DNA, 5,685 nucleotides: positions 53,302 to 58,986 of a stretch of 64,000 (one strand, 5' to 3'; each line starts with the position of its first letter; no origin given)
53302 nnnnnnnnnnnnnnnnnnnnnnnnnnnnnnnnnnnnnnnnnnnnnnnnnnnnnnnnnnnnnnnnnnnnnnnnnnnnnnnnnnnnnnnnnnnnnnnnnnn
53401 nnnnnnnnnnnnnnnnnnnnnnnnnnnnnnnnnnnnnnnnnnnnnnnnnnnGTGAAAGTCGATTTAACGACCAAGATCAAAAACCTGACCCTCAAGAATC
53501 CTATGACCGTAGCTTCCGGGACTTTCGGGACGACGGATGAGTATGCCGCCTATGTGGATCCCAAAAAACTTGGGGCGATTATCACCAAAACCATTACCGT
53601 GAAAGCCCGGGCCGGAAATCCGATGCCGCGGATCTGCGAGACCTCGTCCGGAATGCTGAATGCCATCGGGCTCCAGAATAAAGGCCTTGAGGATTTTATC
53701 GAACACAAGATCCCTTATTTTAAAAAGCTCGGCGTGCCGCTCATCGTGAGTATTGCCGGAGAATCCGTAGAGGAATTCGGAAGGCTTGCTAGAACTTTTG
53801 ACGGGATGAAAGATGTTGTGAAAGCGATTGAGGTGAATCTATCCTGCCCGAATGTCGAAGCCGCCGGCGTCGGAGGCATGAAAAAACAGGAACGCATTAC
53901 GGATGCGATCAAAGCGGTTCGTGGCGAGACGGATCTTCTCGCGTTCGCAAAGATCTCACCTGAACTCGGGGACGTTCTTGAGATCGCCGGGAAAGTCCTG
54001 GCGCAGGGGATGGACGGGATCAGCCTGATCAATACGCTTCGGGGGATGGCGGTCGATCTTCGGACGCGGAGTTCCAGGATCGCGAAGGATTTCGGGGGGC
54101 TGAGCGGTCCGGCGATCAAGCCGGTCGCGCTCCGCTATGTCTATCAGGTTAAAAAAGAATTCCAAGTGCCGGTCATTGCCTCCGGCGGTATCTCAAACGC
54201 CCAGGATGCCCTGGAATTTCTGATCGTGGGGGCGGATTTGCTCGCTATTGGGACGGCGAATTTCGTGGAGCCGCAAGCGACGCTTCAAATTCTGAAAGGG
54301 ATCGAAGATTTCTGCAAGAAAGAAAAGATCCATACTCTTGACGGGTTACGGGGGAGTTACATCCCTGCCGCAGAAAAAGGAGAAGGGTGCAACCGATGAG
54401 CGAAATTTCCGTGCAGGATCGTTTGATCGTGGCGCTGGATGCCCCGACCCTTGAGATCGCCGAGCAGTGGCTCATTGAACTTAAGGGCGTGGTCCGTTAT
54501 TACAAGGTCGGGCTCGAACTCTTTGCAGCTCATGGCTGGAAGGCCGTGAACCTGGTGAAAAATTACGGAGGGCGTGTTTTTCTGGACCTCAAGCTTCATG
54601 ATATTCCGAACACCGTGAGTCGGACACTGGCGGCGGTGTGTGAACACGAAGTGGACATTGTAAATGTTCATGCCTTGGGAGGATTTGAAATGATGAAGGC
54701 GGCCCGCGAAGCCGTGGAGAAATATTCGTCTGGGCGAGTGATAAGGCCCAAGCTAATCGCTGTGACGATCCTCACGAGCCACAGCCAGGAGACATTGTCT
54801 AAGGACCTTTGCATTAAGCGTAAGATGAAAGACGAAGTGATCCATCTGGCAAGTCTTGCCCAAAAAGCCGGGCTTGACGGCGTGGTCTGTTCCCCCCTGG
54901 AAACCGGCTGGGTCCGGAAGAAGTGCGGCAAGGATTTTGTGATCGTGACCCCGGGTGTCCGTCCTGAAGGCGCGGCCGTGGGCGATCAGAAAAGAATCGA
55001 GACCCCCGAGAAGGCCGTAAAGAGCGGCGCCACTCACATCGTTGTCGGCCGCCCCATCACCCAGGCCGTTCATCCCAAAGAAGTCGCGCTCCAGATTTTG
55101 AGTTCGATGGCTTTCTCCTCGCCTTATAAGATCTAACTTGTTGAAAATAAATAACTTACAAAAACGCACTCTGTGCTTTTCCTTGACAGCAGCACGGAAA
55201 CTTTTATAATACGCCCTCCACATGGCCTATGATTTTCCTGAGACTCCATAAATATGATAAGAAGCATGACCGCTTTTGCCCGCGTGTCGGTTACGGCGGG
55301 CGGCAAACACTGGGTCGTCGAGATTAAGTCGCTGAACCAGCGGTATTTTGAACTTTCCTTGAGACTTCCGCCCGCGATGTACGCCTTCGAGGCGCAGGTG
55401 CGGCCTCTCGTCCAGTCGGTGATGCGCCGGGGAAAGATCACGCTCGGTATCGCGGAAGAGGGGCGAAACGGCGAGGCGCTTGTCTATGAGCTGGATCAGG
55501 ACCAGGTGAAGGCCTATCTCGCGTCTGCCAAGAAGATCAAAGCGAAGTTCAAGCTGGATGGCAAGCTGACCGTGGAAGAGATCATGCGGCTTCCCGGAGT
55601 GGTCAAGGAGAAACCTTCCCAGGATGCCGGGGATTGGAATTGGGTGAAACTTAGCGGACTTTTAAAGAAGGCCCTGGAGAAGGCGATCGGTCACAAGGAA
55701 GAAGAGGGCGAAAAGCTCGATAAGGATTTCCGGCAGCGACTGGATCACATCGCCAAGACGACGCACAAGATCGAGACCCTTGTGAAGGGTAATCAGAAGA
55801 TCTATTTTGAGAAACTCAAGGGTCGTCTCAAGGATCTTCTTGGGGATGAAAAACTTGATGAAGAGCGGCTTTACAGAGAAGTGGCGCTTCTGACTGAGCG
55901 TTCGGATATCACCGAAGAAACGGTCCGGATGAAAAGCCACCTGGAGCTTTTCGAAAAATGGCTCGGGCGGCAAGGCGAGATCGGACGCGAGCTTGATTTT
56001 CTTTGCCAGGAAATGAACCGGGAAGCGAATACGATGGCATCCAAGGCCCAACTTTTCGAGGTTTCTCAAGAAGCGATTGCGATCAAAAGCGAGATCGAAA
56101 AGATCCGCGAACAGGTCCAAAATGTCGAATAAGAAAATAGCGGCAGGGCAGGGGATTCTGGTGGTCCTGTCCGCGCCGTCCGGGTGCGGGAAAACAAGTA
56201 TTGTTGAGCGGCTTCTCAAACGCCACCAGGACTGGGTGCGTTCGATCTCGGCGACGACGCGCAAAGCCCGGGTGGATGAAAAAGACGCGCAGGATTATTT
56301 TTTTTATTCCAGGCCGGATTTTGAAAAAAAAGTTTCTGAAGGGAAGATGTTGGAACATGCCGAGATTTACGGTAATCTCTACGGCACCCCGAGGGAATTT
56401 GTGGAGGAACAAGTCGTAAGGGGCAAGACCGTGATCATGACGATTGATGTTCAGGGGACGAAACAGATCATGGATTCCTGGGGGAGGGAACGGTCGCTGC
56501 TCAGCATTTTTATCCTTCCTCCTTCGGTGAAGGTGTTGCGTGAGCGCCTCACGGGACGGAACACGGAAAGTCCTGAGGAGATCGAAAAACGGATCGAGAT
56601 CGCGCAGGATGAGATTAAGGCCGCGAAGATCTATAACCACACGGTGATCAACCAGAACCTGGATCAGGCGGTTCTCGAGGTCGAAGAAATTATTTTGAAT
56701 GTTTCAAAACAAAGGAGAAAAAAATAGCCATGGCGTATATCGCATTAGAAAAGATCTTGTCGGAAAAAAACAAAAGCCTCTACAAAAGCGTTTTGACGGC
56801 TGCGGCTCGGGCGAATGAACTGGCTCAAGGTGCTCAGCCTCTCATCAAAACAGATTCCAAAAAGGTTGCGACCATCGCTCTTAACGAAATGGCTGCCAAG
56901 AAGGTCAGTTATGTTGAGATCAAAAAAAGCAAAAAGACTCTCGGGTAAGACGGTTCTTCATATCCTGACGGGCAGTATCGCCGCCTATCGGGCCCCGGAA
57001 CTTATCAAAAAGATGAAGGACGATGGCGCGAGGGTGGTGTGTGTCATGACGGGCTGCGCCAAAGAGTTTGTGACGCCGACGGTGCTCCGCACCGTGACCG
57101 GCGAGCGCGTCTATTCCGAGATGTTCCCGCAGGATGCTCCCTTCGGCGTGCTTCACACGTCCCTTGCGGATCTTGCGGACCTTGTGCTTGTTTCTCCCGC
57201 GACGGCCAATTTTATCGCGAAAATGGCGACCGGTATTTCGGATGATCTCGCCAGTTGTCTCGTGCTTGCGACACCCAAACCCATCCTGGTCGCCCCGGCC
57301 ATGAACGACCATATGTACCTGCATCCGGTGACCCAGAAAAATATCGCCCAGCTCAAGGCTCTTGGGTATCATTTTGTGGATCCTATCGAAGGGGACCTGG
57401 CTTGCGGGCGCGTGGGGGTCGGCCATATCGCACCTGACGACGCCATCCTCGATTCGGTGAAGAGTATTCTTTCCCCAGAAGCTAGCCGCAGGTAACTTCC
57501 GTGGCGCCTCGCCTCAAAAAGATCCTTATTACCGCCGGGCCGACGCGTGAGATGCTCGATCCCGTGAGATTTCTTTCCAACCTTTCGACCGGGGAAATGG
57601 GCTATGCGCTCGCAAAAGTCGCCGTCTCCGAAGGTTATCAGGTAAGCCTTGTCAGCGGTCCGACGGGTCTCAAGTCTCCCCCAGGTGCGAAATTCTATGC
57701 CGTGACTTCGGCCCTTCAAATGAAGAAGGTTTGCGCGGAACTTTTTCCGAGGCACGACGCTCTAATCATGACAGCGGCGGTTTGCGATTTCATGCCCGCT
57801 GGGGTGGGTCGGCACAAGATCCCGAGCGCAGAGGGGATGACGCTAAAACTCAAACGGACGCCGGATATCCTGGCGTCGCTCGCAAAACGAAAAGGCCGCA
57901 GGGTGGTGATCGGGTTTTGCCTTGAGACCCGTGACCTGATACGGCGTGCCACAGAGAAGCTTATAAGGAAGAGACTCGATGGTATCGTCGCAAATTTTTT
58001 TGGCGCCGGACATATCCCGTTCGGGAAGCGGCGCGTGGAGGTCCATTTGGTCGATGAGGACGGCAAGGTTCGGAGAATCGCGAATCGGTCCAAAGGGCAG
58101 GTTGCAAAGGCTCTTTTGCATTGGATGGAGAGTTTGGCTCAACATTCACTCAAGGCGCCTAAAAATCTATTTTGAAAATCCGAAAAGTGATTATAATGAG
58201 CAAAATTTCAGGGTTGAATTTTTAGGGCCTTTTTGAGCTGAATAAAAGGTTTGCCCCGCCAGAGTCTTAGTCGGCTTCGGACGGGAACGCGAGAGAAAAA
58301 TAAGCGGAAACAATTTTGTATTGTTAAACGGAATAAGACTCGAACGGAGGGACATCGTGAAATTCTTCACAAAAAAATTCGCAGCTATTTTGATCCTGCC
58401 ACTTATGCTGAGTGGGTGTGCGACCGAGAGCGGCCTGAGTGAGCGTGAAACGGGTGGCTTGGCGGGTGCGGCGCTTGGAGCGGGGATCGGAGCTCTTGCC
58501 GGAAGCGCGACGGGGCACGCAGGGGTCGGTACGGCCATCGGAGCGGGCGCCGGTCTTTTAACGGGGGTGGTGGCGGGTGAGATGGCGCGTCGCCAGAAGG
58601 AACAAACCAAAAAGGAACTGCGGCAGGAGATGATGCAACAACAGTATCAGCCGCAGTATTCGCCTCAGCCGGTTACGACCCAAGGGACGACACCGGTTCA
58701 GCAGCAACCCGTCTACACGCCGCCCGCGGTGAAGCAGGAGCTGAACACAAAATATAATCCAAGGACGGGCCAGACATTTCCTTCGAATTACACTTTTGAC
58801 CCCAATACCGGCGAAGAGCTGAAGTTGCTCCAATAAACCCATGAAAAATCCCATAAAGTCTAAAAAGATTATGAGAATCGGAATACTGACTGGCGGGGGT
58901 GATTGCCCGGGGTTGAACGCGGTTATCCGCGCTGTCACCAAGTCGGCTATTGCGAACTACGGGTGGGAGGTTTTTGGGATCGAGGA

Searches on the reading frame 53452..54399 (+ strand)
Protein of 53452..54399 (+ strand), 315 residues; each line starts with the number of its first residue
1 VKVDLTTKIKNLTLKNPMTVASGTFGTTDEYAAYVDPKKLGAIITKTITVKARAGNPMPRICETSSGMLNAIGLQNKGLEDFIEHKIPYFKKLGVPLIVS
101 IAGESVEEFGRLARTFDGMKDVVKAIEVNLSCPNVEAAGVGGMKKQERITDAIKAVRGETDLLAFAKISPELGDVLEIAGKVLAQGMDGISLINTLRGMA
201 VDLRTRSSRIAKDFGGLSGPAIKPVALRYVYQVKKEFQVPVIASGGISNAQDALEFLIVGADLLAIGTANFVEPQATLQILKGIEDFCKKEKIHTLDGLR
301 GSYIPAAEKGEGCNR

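Call 43: search_protein_families(library=pfam, proteins=[window:53452-54399:+], max_evalue=0.00001)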
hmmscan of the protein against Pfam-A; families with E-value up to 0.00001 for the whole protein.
window:53452-54399:+ (315 aa): 2 families
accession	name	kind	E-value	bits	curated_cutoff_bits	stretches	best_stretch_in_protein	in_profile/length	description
PF01180.27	DHO_dh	-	1.7e-72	244.5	27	1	5-286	2-289/291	Dihydroorotate dehydrogenase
PF01207.24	Dus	-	2.2e-07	30.7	20.4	1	96-277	55-224/311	Dihydrouridine synthase (Dus)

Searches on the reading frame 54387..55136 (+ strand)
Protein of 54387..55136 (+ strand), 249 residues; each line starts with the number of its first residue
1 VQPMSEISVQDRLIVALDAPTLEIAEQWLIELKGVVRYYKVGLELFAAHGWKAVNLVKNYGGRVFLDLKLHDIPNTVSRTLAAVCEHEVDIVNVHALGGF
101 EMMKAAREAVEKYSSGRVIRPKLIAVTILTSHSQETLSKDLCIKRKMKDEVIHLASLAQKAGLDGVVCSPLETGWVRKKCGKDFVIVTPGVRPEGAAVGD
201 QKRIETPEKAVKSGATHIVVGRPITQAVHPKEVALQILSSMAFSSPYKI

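Call 43: search_protein_families(library=pfam, proteins=[window:54387-55136:+], max_evalue=0.00001)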
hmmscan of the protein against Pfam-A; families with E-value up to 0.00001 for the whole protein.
window:54387-55136:+ (249 aa): 1 family
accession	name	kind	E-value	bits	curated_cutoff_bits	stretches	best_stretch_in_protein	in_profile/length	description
PF00215.30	OMPdecase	-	1.7e-59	201.8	27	1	12-236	2-220/221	Orotidine 5'-phosphate decarboxylase / HUMPS family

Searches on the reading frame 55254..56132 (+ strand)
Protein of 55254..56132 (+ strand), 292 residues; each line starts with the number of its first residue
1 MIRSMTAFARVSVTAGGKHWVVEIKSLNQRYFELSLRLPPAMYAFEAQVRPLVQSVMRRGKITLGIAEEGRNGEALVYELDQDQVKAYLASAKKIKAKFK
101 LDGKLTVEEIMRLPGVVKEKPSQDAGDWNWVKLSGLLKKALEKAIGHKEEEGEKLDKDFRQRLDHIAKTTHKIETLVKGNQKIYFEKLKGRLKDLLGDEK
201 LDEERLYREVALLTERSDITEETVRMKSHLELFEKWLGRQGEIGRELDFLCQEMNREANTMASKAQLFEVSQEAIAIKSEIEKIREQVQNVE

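Call 43: search_protein_families(library=pfam, proteins=[window:55254-56132:+], max_evalue=0.00001)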
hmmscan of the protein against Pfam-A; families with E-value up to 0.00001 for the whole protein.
window:55254-56132:+ (292 aa): 2 families
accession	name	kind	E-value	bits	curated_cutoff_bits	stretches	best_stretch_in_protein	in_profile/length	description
PF08340.16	YicC-like_C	-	2.4e-40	137.9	27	1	175-292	3-120/120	Endoribonuclease YicC-like, C-terminal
PF03755.18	YicC-like_N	-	4.9e-37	128.1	25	1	2-156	1-155/156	Endoribonuclease YicC-like, N-terminal region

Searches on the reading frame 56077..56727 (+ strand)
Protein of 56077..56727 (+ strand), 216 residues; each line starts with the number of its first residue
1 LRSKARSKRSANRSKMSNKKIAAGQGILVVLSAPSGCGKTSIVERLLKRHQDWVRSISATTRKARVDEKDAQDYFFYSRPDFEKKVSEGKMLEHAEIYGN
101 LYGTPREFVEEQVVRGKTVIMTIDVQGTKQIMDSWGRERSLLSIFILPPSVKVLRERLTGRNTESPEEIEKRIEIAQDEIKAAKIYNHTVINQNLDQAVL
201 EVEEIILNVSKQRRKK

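Call 43: search_protein_families(library=pfam, proteins=[window:56077-56727:+], max_evalue=0.00001)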
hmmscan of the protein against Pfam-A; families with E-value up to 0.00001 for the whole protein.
window:56077-56727:+ (216 aa): 1 family
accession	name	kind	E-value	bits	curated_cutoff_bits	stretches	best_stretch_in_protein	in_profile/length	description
PF00625.27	Guanylate_kin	-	2.1e-38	132.3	25.2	1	28-206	4-179/182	Guanylate kinase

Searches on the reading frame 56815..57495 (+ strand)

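Call 43: search_protein_families(library=pfam, proteins=[window:56815-57495:+], max_evalue=0.00001)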
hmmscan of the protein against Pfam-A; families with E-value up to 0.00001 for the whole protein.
window:56815-57495:+ (226 aa): 1 family
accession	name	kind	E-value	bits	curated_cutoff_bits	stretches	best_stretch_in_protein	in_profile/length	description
PF02441.25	Flavoprotein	-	4.2e-29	101.7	22.7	1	46-180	2-145/162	Flavoprotein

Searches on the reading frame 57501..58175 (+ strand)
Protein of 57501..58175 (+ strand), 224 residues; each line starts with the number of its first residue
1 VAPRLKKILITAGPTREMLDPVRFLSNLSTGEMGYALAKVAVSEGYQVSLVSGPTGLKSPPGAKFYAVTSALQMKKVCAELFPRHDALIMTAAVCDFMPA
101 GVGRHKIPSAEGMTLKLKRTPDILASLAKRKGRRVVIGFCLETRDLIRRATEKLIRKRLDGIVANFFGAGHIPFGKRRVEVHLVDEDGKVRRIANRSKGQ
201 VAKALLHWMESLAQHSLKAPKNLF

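Call 43: search_protein_families(library=pfam, proteins=[window:57501-58175:+], max_evalue=0.00001)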
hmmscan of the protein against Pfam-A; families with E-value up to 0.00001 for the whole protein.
window:57501-58175:+ (224 aa): 1 family
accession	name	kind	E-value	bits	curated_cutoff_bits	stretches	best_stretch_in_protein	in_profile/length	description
PF04127.22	DFP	-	2e-59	201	22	1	6-183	4-185/186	DNA/pantothenate metabolism flavoprotein C-terminal domain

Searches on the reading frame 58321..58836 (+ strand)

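Call 43: search_protein_families(library=pfam, proteins=[window:58321-58836:+], max_evalue=0.00001)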
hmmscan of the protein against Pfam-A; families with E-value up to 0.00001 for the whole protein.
window:58321-58836:+ (171 aa): 2 families
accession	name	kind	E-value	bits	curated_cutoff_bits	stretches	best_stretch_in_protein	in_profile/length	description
PF13488.11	Gly-zipper_Omp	-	4.4e-06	26.9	25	1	49-92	2-45/46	Glycine zipper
PF13441.11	Gly-zipper_YMGG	-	9.8e-06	25.6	28.9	0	45-86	2-43/45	YMGG-like Gly-zipper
